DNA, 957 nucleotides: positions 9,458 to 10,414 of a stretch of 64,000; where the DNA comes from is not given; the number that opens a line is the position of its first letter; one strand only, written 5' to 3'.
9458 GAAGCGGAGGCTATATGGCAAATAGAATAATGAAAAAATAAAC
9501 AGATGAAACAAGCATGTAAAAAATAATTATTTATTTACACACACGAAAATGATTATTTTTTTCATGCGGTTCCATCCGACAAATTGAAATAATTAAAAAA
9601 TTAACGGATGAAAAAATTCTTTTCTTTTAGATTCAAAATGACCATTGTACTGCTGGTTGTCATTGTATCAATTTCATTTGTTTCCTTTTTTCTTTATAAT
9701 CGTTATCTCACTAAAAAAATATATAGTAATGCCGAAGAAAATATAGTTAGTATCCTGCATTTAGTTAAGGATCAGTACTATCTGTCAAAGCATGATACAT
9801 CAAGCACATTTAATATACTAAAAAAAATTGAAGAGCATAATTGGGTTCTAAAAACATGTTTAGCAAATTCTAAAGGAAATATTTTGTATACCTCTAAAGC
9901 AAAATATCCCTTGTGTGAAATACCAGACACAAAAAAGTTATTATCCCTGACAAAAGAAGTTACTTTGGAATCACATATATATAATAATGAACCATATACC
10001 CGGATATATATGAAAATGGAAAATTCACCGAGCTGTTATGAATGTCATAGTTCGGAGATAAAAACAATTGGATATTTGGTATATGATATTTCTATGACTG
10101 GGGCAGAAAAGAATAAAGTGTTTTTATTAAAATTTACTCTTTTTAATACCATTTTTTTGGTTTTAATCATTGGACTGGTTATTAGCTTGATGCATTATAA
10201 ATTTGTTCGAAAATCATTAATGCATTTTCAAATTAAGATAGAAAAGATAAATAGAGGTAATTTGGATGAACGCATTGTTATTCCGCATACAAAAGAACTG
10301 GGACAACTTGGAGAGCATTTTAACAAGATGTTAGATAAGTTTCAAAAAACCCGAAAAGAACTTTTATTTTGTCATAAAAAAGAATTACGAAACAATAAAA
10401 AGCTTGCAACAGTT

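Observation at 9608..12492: Island-encoded redox-sensing circuit: histidine kinase with a periplasmic CXXCH motif coupled to a sigma54 enhancer-binding response regulator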

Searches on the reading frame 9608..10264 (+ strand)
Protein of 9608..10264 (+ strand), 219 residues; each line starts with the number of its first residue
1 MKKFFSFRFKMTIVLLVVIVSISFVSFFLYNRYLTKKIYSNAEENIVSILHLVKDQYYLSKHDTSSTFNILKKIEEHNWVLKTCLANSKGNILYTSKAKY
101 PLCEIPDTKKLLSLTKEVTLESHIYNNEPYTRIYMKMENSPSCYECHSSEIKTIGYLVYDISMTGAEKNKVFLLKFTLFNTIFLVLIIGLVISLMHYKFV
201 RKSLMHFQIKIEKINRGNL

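Call 7: find_homologous_proteins(query=window:9608-10264:+, max_evalue=0.001)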
Query seq(219 aa) (219 aa): 2 proteins with E <= 0.001 among 323 candidates.
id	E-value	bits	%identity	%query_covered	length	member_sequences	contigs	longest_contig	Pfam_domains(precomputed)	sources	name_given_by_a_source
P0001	1.2e-74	269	61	95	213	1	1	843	-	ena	-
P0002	9.9e-72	259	59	99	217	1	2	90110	-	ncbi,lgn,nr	ncbi:MAG: hypothetical protein JXR51_01950 [Bacteroidales bacterium]|nr:hypothetical protein [Bacter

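Call 10: find_encoding_contigs(protein=P0002, flank=10000, max_places=4)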
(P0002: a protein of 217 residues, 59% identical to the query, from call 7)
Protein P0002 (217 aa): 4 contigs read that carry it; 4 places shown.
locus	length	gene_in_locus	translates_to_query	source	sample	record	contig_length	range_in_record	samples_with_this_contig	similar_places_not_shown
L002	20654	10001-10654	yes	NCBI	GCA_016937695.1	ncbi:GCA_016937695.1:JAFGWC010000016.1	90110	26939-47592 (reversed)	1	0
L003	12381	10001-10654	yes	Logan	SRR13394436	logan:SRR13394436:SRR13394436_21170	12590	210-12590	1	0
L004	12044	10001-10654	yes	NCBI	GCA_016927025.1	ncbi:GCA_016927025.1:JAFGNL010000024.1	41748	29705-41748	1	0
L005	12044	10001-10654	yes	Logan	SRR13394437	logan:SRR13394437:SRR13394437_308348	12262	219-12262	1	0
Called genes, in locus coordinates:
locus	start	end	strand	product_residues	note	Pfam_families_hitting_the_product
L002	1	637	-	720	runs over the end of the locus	PF08206:OB_RNB, PF17876:CSD2 (weak), PF08206:OB_RNB (weak), PF17849:OB_Dis3, PF17876:CSD2, PF00773:RNB, PF00575:S1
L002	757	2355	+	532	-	PF13600:DUF4140, PF13598:DUF4139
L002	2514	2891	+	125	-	PF09345:SiaC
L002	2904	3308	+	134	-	PF09345:SiaC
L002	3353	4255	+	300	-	PF00892:EamA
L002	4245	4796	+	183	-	PF02075:RuvC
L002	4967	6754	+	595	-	PF02225:PA (weak), PF04389:Peptidase_M28, PF01546:Peptidase_M20, PF00595:PDZ (weak), PF13180:PDZ_2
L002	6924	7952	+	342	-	PF06977:SdiA-regulated (faint), PF08450:SGL (faint), PF01731:Arylesterase (faint), PF17170:DUF5128, PF25021:TEN_NHL (faint), PF06739:SBBP (faint), PF17170:DUF5128 (weak), PF01436:NHL (weak)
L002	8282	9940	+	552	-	PF13435:Cytochrome_C554 (faint), PF14522:Cytochrome_C7 (faint), PF14537:Cytochrom_c3_2 (faint), PF22678:Cytochrom_c_NrfB-like (faint), PF09699:Paired_CXXCH_1, PF22113:Mtrc-MtrF_II-IV_dom (weak)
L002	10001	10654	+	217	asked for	-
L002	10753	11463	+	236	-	PF00512:HisKA, PF02518:HATPase_c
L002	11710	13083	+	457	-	PF00072:Response_reg, PF00158:Sigma54_activat, PF14532:Sigma54_activ_2, PF07724:AAA_2 (weak), PF07728:AAA_5 (weak), PF25601:AAA_lid_14, PF02954:HTH_8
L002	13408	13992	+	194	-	PF14522:Cytochrome_C7 (faint), PF09699:Paired_CXXCH_1 (weak)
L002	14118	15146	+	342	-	PF01436:NHL (faint), PF17170:DUF5128 (weak)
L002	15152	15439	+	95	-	-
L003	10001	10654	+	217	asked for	-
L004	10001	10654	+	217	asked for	-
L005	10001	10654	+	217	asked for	-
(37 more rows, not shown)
